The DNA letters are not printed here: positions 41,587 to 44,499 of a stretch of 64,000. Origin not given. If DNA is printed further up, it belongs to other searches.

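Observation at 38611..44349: Tight four-gene envelope operon of unknown function: transglutaminase-like secreted protein, TPR/CsgG-like lipoprotein, LPP20-like lipoprotein and a small MTH1187-like protein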

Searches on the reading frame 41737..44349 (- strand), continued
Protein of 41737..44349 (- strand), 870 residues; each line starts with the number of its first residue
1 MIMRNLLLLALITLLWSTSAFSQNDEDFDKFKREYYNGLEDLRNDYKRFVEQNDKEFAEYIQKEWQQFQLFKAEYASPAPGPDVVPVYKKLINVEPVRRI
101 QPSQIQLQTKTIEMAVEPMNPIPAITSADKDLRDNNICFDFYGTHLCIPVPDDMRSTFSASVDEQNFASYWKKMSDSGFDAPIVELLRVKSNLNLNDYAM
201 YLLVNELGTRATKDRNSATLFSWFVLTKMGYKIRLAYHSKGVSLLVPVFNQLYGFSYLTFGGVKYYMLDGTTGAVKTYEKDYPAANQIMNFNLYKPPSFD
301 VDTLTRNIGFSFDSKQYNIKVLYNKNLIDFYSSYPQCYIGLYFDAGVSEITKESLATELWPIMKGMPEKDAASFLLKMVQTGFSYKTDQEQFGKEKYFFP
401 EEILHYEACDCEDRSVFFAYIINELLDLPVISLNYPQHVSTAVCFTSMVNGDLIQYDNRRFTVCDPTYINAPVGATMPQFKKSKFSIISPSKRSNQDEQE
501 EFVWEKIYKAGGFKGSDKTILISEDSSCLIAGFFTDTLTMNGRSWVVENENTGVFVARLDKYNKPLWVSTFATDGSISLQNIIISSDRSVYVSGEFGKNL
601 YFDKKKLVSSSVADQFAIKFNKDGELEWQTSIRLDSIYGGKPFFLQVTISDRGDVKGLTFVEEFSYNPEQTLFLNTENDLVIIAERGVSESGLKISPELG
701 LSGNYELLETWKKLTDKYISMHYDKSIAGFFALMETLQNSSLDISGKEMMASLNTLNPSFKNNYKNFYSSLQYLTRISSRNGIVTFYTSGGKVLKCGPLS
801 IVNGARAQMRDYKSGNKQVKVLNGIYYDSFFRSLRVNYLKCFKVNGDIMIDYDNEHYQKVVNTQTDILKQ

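Call 19: search_solved_structures(query=A1, max_evalue=10, show_alignments=3)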
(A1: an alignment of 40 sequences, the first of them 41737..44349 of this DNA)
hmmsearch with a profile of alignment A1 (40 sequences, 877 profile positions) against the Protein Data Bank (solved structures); distinct sequences matched with E-value up to 10: 4.
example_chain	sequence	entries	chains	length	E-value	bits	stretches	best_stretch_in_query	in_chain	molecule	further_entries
7fh7_A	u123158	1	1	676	1.7e-29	106.1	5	534-647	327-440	CylK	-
7fh6_A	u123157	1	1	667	7.2e-29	104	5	508-650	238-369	CylK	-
7fh8_A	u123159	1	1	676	6.4e-28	100.8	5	508-647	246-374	CylK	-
7ron_A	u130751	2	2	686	6.7e-28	100.8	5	508-649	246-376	CylK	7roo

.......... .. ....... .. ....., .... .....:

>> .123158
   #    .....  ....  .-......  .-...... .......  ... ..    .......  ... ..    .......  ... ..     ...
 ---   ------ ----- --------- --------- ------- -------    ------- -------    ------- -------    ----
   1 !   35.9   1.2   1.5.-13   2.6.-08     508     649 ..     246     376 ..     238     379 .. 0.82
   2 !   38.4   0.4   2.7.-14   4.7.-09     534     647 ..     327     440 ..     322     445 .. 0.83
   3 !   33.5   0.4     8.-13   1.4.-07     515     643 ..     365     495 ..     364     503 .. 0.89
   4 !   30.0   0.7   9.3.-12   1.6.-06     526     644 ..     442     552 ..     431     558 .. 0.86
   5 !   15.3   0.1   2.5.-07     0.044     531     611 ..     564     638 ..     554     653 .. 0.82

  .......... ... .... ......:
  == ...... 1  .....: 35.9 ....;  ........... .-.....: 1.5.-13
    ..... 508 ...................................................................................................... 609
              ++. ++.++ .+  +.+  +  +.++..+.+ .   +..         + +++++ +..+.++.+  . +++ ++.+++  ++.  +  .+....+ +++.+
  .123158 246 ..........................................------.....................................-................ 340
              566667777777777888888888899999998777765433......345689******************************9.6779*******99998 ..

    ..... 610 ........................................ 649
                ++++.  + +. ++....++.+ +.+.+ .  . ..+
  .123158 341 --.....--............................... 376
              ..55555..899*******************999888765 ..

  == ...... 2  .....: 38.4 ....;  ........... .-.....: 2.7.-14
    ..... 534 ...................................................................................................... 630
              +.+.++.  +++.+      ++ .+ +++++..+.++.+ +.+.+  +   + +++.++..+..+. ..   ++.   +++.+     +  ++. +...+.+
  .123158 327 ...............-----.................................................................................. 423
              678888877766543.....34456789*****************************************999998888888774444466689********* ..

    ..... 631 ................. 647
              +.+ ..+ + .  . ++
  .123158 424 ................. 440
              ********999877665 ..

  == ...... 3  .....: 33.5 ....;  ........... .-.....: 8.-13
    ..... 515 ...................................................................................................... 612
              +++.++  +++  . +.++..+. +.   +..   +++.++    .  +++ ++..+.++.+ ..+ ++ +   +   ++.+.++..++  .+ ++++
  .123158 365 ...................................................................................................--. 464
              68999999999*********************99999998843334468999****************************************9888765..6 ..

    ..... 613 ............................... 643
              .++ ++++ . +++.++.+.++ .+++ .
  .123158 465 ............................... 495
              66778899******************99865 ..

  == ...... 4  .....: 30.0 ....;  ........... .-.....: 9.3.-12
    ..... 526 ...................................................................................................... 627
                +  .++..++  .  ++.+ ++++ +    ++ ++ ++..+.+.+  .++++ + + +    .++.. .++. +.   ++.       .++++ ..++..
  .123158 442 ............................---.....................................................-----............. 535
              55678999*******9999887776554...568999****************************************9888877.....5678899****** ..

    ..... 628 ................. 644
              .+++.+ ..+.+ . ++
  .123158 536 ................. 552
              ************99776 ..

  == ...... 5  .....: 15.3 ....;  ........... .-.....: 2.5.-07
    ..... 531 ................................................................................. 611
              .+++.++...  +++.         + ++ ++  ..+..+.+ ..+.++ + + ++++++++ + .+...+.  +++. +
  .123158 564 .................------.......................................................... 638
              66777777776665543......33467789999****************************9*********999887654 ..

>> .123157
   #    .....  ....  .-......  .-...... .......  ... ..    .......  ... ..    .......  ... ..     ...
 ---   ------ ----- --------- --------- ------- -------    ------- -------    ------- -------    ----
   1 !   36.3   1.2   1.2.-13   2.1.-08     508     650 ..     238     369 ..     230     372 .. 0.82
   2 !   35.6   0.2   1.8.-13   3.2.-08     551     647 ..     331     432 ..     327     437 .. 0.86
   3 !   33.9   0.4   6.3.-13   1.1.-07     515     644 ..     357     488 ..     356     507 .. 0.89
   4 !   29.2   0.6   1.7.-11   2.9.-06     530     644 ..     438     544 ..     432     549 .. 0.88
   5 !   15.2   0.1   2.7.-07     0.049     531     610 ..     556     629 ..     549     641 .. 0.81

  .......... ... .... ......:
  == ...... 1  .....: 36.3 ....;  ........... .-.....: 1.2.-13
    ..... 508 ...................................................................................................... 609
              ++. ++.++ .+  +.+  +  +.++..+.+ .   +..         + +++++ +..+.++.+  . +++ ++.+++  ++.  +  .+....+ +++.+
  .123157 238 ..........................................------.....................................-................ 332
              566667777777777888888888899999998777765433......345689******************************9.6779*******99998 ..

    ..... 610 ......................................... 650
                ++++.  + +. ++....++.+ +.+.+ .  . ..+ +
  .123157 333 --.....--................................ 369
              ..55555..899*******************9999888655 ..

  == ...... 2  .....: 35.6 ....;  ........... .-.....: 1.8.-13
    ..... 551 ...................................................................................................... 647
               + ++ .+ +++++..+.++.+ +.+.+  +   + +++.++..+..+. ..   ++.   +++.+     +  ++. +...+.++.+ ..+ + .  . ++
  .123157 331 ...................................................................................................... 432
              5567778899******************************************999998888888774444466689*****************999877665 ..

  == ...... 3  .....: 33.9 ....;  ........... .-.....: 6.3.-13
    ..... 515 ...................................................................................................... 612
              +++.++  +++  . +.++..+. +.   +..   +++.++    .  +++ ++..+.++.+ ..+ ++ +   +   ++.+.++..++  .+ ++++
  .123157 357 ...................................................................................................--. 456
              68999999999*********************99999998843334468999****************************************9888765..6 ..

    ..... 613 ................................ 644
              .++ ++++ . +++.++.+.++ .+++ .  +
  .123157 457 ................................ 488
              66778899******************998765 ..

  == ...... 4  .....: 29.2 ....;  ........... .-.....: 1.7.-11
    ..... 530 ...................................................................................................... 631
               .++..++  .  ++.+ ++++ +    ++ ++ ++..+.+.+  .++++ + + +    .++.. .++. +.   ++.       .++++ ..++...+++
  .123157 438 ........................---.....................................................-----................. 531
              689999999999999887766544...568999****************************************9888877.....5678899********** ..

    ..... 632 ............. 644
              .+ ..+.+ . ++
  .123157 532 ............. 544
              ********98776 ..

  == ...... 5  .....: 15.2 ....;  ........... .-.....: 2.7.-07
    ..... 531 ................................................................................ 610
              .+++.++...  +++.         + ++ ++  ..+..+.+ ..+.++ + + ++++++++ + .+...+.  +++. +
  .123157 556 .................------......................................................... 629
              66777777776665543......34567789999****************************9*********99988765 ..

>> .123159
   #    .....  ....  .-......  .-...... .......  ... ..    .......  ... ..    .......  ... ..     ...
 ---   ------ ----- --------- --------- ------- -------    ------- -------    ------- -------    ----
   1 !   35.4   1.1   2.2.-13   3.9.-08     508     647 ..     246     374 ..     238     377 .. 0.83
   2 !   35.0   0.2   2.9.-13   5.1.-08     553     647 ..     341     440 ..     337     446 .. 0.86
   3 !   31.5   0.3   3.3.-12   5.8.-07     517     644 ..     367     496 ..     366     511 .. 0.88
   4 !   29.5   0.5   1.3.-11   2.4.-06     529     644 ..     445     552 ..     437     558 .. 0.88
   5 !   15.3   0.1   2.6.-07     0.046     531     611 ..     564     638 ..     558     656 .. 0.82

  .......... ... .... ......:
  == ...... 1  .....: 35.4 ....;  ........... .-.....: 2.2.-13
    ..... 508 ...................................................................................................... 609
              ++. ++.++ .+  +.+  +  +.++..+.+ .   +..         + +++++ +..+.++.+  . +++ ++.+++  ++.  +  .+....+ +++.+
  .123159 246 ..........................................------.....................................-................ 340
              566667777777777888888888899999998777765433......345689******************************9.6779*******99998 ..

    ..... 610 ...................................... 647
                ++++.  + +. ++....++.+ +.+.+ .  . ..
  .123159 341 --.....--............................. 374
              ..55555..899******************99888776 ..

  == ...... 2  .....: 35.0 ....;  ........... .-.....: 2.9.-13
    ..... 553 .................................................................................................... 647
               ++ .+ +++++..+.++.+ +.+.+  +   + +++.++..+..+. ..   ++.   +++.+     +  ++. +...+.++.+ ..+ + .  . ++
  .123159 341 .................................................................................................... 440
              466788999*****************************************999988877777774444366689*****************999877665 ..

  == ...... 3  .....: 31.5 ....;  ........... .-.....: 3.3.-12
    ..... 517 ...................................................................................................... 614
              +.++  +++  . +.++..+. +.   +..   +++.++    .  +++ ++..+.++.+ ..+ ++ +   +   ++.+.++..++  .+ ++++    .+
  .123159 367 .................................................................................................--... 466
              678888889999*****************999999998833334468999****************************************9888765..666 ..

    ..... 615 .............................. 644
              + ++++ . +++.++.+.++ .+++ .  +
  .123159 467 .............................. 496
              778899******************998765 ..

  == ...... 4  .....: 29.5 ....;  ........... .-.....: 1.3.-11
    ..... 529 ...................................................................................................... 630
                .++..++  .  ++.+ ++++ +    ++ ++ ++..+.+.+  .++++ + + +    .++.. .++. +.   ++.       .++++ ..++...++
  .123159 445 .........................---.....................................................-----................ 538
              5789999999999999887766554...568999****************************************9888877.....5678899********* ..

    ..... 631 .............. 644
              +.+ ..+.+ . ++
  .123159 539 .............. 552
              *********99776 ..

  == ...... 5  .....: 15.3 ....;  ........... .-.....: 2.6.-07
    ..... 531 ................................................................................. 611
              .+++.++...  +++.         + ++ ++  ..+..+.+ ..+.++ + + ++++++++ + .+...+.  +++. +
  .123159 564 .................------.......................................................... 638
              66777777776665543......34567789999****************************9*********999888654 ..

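Call 31: predict_structure(alignment_id=A1)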
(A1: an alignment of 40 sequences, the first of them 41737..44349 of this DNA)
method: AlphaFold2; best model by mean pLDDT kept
length: 870 residues; sequences in the alignment: 40
mean_pLDDT: 81.9   pTM: 0.72
mean pLDDT of the five models: 81.9, 79.6, 78.3, 77.7, 74.4
residues with pLDDT >= 90: 252; 70-90: 477; 50-70: 115; < 50: 26
segments of 3 or more residues with pLDDT < 50: 21-23, 688-704
pLDDT, mean of each block of 10 residues (from residue 1): 77 68 54 59 72 88 88 74 77 64 69 61 60 76 94 88 90 88 88 91 96 92 94 89 92 90 87 85 86 88 95 94 95 89 88 90 89 96 78 72 90 92 87 88 90 85 92 88 82 55 77 75 82 86 82 90 88 83 90 88 87 86 93 65 80 86 76 87 66 38 63 87 87 76 81 87 88 83 75 84 78 73 77 77 88 76 85
secondary structure, 60 per line:
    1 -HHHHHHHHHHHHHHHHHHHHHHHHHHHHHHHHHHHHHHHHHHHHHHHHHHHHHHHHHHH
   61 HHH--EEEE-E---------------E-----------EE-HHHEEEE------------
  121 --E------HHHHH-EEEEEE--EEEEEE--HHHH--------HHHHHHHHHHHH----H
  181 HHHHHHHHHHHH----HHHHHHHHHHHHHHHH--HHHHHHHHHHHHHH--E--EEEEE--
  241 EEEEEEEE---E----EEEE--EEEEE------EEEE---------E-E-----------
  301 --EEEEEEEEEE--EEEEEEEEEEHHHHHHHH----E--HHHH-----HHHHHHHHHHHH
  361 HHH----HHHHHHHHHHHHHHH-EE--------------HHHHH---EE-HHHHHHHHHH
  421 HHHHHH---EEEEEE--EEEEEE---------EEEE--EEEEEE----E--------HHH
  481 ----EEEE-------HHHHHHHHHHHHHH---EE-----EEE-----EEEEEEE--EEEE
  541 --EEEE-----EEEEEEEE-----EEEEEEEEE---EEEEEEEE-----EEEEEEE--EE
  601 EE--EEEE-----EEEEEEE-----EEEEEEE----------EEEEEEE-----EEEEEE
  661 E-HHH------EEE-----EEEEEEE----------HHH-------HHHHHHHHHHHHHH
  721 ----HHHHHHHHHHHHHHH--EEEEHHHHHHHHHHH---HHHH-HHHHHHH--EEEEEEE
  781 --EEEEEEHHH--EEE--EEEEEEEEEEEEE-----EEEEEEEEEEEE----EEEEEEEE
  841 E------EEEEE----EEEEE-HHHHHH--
elements in order (helices of 4 or more, strands of 3 or more residues): H2-63 E66-69 E105-108 H130-134 E136-141 E144-149 H152-155 H164-175 H180-192 H197-212 H215-228 E234-238 E241-248 E257-260 E263-267 E274-277 E303-312 E315-324 H325-332 H340-343 H349-363 H368-382 H400-404 H411-426 E430-435 E438-443 E453-456 E459-464 E485-488 H496-509 E520-522 E528-534 E537-540 E543-546 E552-559 E565-573 E577-584 E590-596 E599-602 E605-608 E614-620 E626-632 E643-649 E655-661 E672-674 E680-686 H707-720 H725-739 E742-745 H746-756 H760-763 H765-771 E774-780 E783-788 E794-796 E799-811 E817-828 E833-841 E848-852 E857-861 H863-868
